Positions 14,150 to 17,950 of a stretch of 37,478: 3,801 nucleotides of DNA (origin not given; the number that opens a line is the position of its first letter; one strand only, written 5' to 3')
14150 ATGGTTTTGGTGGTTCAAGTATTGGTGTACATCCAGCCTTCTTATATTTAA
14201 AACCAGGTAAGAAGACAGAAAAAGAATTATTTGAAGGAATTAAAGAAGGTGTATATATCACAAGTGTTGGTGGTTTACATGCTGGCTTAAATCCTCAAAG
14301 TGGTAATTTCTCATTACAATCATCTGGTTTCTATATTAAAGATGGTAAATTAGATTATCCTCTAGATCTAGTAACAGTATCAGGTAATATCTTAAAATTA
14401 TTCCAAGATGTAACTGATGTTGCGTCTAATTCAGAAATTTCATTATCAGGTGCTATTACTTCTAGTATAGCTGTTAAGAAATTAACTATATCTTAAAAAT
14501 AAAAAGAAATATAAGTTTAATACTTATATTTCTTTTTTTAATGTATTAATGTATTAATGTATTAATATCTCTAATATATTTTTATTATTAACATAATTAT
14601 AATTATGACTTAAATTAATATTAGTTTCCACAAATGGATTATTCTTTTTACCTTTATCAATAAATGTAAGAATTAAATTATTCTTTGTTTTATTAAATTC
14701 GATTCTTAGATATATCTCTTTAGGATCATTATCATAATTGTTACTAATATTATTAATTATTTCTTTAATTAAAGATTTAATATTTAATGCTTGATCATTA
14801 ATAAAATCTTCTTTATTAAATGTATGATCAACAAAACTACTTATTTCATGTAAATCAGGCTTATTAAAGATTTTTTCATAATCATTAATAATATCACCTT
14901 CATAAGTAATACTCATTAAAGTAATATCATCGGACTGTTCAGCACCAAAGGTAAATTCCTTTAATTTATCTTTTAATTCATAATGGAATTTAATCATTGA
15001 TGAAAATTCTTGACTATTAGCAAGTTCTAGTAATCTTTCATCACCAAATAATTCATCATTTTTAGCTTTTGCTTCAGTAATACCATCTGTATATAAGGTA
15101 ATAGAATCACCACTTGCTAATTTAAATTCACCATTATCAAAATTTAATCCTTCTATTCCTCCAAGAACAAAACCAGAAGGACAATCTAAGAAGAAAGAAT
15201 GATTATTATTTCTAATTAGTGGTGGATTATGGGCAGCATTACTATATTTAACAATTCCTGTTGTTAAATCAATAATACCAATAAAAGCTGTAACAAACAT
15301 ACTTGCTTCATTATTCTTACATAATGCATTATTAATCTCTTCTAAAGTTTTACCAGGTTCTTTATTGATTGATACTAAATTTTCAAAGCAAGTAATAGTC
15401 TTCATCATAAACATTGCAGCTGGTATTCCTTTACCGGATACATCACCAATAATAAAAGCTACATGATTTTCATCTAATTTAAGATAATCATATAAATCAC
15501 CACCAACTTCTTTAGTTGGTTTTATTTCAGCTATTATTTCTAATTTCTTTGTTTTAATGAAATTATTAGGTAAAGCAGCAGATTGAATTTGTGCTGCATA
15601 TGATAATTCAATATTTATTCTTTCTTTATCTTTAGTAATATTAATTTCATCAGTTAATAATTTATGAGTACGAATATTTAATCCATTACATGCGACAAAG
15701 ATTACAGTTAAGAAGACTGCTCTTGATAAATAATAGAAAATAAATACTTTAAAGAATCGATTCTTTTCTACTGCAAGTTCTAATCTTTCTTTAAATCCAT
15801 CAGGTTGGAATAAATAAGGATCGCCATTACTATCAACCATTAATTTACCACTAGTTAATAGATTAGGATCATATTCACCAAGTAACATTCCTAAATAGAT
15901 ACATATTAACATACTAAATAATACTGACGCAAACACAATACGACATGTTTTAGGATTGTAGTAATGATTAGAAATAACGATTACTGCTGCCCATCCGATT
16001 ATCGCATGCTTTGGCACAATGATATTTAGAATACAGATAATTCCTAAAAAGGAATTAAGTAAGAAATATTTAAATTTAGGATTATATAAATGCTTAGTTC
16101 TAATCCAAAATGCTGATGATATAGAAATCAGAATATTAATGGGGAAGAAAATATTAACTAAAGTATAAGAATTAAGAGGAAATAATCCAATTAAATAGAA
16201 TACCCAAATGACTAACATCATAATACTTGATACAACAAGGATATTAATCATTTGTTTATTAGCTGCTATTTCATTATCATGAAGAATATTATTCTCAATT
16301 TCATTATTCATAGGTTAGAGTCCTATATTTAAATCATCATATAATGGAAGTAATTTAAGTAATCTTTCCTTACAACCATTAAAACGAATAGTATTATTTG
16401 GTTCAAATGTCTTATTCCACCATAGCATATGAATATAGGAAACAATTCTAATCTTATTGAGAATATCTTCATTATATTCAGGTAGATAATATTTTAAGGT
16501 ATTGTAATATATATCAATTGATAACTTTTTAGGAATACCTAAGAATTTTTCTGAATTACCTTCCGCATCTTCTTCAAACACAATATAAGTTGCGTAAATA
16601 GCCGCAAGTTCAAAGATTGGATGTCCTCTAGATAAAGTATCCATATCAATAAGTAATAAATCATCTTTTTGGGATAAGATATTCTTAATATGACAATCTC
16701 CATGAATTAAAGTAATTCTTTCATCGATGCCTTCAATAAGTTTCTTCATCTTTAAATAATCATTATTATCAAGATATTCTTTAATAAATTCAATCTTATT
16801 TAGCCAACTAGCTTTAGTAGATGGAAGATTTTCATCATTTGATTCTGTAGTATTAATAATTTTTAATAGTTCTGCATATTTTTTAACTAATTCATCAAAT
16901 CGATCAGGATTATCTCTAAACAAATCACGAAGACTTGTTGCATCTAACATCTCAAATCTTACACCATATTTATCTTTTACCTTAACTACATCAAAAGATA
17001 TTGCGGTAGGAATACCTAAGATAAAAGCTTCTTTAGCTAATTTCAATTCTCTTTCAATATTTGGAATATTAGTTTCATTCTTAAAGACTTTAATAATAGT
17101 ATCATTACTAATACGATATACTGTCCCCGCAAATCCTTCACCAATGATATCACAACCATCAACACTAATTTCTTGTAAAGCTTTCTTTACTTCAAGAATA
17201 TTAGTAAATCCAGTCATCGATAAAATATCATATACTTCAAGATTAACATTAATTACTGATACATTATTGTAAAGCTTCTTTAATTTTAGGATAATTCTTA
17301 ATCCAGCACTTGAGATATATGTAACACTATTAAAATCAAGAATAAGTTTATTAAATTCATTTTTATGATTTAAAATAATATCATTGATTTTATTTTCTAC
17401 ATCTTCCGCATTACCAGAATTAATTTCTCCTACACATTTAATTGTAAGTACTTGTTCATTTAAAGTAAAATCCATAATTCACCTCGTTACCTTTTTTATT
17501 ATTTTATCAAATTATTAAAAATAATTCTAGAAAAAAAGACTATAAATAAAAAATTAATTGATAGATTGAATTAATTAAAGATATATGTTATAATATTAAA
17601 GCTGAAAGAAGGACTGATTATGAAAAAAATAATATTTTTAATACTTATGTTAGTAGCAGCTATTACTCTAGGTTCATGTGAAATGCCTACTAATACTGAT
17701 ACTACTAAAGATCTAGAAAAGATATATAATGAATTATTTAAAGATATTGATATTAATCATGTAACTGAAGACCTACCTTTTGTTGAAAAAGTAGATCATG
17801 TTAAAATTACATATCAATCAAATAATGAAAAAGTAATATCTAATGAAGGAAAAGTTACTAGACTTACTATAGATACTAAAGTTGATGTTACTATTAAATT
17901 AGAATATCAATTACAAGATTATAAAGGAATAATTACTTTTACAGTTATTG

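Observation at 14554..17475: Fused two-gene partner-switching-like module whose output appears to be a kinase, not a sigma factor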

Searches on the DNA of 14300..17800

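Call 78: search_rna_families(source=window, start=14300, end=17800, threshold=evalue, max_evalue=1)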
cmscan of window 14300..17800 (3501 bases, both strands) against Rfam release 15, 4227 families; matches with E-value up to 1: 2.
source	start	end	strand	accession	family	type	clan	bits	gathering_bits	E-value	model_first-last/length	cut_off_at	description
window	16200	16255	-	RF04343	Plastid-psbA-2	Cis-reg;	CL00153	24.1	55.8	0.21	1-60/60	no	Plastid-psbA-2 3UTR RNA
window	15037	15133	-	RF00114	S15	Cis-reg; leader;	CL00121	20.2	39.5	0.14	1-117/117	no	Ribosomal S15 leader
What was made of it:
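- Tried and rejected: Known RNA element in the leader or operon: only sub-threshold Rfam noise (call 78).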

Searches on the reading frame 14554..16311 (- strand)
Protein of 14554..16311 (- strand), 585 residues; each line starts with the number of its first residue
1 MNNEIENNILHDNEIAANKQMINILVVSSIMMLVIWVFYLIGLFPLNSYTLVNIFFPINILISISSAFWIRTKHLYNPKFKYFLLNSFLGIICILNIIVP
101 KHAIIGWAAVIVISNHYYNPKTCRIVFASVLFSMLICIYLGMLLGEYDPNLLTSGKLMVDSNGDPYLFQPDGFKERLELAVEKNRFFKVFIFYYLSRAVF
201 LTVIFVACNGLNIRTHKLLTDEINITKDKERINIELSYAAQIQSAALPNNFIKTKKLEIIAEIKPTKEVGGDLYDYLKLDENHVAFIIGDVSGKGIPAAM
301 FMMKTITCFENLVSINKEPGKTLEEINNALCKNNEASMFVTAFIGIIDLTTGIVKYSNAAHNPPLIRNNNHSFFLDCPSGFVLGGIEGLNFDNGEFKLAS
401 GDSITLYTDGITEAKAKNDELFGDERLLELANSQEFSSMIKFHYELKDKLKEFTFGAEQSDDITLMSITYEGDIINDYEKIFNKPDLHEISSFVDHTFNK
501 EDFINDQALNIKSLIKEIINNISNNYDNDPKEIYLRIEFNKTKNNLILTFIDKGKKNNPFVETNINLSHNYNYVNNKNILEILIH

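Call 3: search_protein_families(library=pfam, proteins=[window:14554-16311:-], max_evalue=1)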
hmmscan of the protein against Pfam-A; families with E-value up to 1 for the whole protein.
window:14554-16311:- (585 aa): 2 families
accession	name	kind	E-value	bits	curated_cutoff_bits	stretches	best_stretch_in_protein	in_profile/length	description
PF07228.17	SpoIIE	-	1.6e-48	165.7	25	1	281-469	2-190/192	Stage II sporulation protein E (SpoIIE)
PF10856.13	DUF2678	-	0.0096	16.3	27.8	1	13-95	21-105/118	Protein of unknown function (DUF2678)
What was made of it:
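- On Partner-switching system (RsbU/V/W, SpoIIE/AA/AB type): Pfam SpoIIE 1.6e-48 (call 3).
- Checked: Gene 2: Pfam SpoIIE covers residues 281-469 (1.6e-48) (call 3).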

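Call 4: search_protein_families(library=ncbifam, proteins=[window:14554-16311:-], max_evalue=1)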
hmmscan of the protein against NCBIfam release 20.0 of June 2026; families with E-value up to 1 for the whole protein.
window:14554-16311:- (585 aa): 3 families
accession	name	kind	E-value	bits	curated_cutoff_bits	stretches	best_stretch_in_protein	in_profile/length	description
NF045505.1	RR_RssB_Pseudo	equivalog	5.9e-17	61.8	700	1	240-415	160-342/394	two-component system response regulator RssB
NF038263.1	prot_phos_SiaA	equivalog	4.5e-14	51.9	700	1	213-469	392-656/658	biofilm regulation protein phosphatase SiaA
TIGR02865.1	spore_II_E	equivalog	7.7e-11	40.8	490.8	1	250-419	543-715/764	stage II sporulation protein E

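Call 18: find_homologous_proteins(query=window:14554-16311:-, max_evalue=0.001)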
Query window:14554-16311:- (585 aa): 7948 proteins with E <= 0.001 among 8000 candidates; the best 120 are listed.
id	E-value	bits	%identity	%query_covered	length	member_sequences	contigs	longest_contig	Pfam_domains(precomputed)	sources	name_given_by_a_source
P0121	0.0e+0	1282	99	100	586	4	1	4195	PF07228.18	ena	-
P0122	2.4e-173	596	49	99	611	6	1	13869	PF13581.13,PF07228.18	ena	-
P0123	3.3e-159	549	49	94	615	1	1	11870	PF13581.13,PF07228.18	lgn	-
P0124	1.3e-158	547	45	95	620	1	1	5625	PF13581.13,PF07228.18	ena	-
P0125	7.4e-157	541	44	99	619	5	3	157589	PF13581.13,PF07228.18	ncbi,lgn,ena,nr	ncbi:MAG: SpoIIE family protein phosphatase [Bacilli bacterium]|nr:SpoIIE family protein phosphatase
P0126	2.0e-156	540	46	95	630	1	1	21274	PF13581.13,PF07228.18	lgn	-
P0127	4.3e-155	536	44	97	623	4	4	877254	PF13581.13,PF02518.32,PF07228.18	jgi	-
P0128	2.5e-154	533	47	98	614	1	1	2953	PF13581.13,PF02518.32,PF07228.18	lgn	-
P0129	4.1e-154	532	46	96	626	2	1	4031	PF13581.13,PF07228.18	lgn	-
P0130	4.9e-154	532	44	99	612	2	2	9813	PF13581.13,PF07228.18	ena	-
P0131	3.3e-153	529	48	96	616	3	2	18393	PF13581.13,PF02518.32,PF07228.18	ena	-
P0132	1.1e-152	528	47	96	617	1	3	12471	PF13581.13,PF02518.32,PF07228.18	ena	-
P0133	7.7e-152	525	44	97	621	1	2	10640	PF13581.13,PF07228.18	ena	-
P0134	9.5e-152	525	44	99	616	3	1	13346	PF13581.13,PF07228.18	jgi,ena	-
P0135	1.6e-151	524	44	94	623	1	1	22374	PF13581.13,PF07228.18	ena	-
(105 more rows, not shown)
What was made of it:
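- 118 of the 120 best homologues keep HATPase_c_2 (call 18). Nearly all family partners keep an intact RsbW-type kinase (call 18).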

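Call 29: search_solved_structures(query=A4, max_evalue=0.01, show_alignments=0)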
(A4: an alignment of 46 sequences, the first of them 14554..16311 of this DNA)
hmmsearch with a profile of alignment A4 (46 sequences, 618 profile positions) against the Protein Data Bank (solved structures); distinct sequences matched with E-value up to 0.01: 12.
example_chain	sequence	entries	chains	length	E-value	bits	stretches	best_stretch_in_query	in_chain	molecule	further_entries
3es2_A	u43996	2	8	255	3.7e-19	71.8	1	242-419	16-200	Probable two-component response regulator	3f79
3ke6_A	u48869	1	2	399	4.7e-19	71.5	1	272-542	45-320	Protein Rv1364c/MT1410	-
3eq2_A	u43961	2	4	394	7.6e-19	70.8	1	239-419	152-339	Probable two-component response regulator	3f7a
6k4e_A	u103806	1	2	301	3.7e-12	48.7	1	217-477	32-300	Putative serine phosphatase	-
5mqh_A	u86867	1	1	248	1.6e-10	43.3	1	276-444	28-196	Serine phosphatase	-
3t91_A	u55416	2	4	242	1.4e-09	40.2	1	276-444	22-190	Stage II sporulation protein E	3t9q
5ucg_A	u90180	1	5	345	5.7e-09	38.2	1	276-434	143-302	Stage II sporulation protein E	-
6m36_A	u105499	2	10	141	3.6e-06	28.9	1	486-604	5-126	Serine-protein kinase RsbW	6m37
1til_A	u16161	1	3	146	0.00035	22.4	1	489-617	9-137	Anti-sigma F factor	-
1l0o_A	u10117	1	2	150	0.00038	22.2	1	489-617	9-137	Anti-sigma F factor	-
1th8_A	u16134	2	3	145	0.00047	21.9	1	489-616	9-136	Anti-sigma F factor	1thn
1tid_A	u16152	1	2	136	0.00069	21.4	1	489-614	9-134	Anti-sigma F factor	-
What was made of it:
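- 14557..14901 (-): Degenerate RsbW/SpoIIAB-type (HATPase_c_2) remnant (aa 471-585). N-box E517/N521 and G1 D552/G554 are kept. The G2 box and ATP-lid are deleted. The family profile hits RsbW 6m36 and SpoIIAB structures (1til, 1l0o, 1th8, 1tid) over this region (call 29).
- On Partner-switching system (RsbU/V/W, SpoIIE/AA/AB type): Family at large: met, with 118/120 homologues carrying HATPase_c_2 (call 18) and profile hits to RsbW and SpoIIAB (call 29).
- The family profile hits RsbW (6m36) and SpoIIAB structures and Rv1364c (call 29).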

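Call 59: predict_structure(alignment_id=A4)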
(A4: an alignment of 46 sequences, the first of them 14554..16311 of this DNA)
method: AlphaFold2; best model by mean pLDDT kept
length: 585 residues; sequences in the alignment: 46
mean_pLDDT: 86.6   pTM: 0.58
mean pLDDT of the five models: 86.6, 86.2, 84.6, 84.2, 82.7
residues with pLDDT >= 90: 242; 70-90: 323; 50-70: 20; < 50: 0
segments of 3 or more residues with pLDDT < 50: none
pLDDT, mean of each block of 10 residues (from residue 1): 77 92 94 91 82 90 93 91 94 86 80 92 95 94 85 83 86 86 89 92 95 90 83 77 78 81 77 90 92 85 92 92 92 86 92 85 86 84 80 90 91 89 92 81 87 85 90 81 82 89 81 88 75 87 84 84 76 81 83
secondary structure, 60 per line:
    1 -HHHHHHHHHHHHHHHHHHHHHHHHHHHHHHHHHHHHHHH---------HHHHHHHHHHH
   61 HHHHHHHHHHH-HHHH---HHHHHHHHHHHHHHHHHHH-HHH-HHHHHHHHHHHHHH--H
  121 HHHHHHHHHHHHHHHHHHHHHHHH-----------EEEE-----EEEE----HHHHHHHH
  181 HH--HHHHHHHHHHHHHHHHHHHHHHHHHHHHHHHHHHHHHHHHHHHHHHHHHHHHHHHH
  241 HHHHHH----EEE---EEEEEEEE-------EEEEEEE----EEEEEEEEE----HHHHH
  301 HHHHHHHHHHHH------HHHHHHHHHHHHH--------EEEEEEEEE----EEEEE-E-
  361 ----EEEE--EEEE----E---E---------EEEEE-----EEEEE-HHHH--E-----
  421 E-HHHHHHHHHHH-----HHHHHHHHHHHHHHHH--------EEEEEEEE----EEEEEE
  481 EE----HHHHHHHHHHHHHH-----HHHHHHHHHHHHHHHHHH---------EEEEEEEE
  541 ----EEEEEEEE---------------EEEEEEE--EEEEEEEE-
elements in order: H2-40 H50-71 H73-76 H80-98 H104-117 H120-144 E156-159 E165-168 H173-182 H185-246 E251-253 E257-264 E272-278 E283-291 H296-312 H319-331 E340-348 E353-357 E365-368 E371-374 E393-397 E403-407 H409-412 H423-433 H439-454 E463-470 E475-482 H487-500 H506-523 E533-540 E545-552 E568-574 E577-584
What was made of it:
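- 14554..16311 (-): Gene 2: membrane sensor - PP2C - degenerate RsbW-like protein, 585 aa. AF2 model pLDDT 86.6 (call 59).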

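Call 62: search_protein_families(library=padloc, proteins=[window:14554-16311:-], max_evalue=0.01)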
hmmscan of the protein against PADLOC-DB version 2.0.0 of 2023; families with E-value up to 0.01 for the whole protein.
window:14554-16311:- (585 aa): 0 families
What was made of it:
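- Tried and rejected: Anti-phage defence system: no PADLOC hit for either protein (call 62).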

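Call 64: fold_search(model_id=the predicted structure, library=pdb)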
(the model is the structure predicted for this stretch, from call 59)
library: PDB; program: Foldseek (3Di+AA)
matches with E <= 10: 516; with E <= 0.001: 132
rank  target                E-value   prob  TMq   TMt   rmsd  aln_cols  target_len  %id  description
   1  3ke6_B                1.7e-15  1.00  0.33  0.54  14.1       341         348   21  The crystal structure of the RsbU and RsbW domains of Rv1364c from Mycobacterium tuberculosis (released 2010-11-10)
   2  3ke6_A                2.2e-15  1.00  0.32  0.51  14.0       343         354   20  The crystal structure of the RsbU and RsbW domains of Rv1364c from Mycobacterium tuberculosis (released 2010-11-10)
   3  3f7a_B                3.5e-15  1.00  0.38  0.56   6.1       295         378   23  Structure of Orthorhombic crystal form of Pseudomonas aeruginosa RssB (released 2009-11-24)
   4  3f79_B                6.6e-15  1.00  0.34  0.83   4.1       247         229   25  Structure of pseudo-centered cell crystal form of the C-terminal phosphatase domain of P. aeruginosa RssB (released 2009-11-24)
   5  3f79_F                8.1e-15  1.00  0.33  0.77   4.6       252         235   23  Structure of pseudo-centered cell crystal form of the C-terminal phosphatase domain of P. aeruginosa RssB (released 2009-11-24)
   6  3f79_D                1.1e-14  1.00  0.33  0.79   4.7       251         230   23  Structure of pseudo-centered cell crystal form of the C-terminal phosphatase domain of P. aeruginosa RssB (released 2009-11-24)
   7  3f79_E                1.1e-14  1.00  0.33  0.76   4.6       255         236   24  Structure of pseudo-centered cell crystal form of the C-terminal phosphatase domain of P. aeruginosa RssB (released 2009-11-24)
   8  3f79_C                3.9e-14  1.00  0.33  0.77   4.6       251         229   24  Structure of pseudo-centered cell crystal form of the C-terminal phosphatase domain of P. aeruginosa RssB (released 2009-11-24)
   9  3f7a_A                5.0e-14  1.00  0.36  0.55   6.4       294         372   24  Structure of Orthorhombic crystal form of Pseudomonas aeruginosa RssB (released 2009-11-24)
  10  3es2_A                6.8e-14  1.00  0.33  0.79   4.4       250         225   24  Structure of the C-terminal phosphatase domain of P. aeruginonsa RssB (released 2009-10-20)
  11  3eq2_A                4.2e-13  1.00  0.35  0.53   7.2       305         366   21  Structure of Hexagonal Crystal form of Pseudomonas aeruginosa RssB (released 2009-10-20)
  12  6k4e_B                9.7e-13  1.00  0.37  0.84   2.7       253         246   21  SiaA-PP2C domain of Pseudomonas aeruginosa (released 2019-06-26)
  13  3f79_A                2.3e-12  1.00  0.32  0.75   4.6       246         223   24  Structure of pseudo-centered cell crystal form of the C-terminal phosphatase domain of P. aeruginosa RssB (released 2009-11-24)
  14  3eq2_B                2.6e-12  1.00  0.35  0.52   8.7       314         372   23  Structure of Hexagonal Crystal form of Pseudomonas aeruginosa RssB (released 2009-10-20)
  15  6k4e_A                7.0e-12  1.00  0.37  0.85   2.7       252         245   21  SiaA-PP2C domain of Pseudomonas aeruginosa (released 2019-06-26)
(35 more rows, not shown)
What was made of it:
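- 14554..16311 (-): Top structural hit is 3ke6, the RsbU+RsbW domains of Rv1364c, over 341 columns (call 64).
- On Rv1364c-type multidomain regulator: The PP2C plus RsbW-like order is shared (3ke6 is the top hit, call 64).
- Closest known: Mycobacterium tuberculosis Rv1364c. Same: It is the best structural match to gene 2 (341 aligned columns, call 64) and a sequence-profile match over positions 272-542 (call 29).
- Foldseek's top hit for gene 2 is the Rv1364c RsbU+RsbW crystal structure (call 64).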
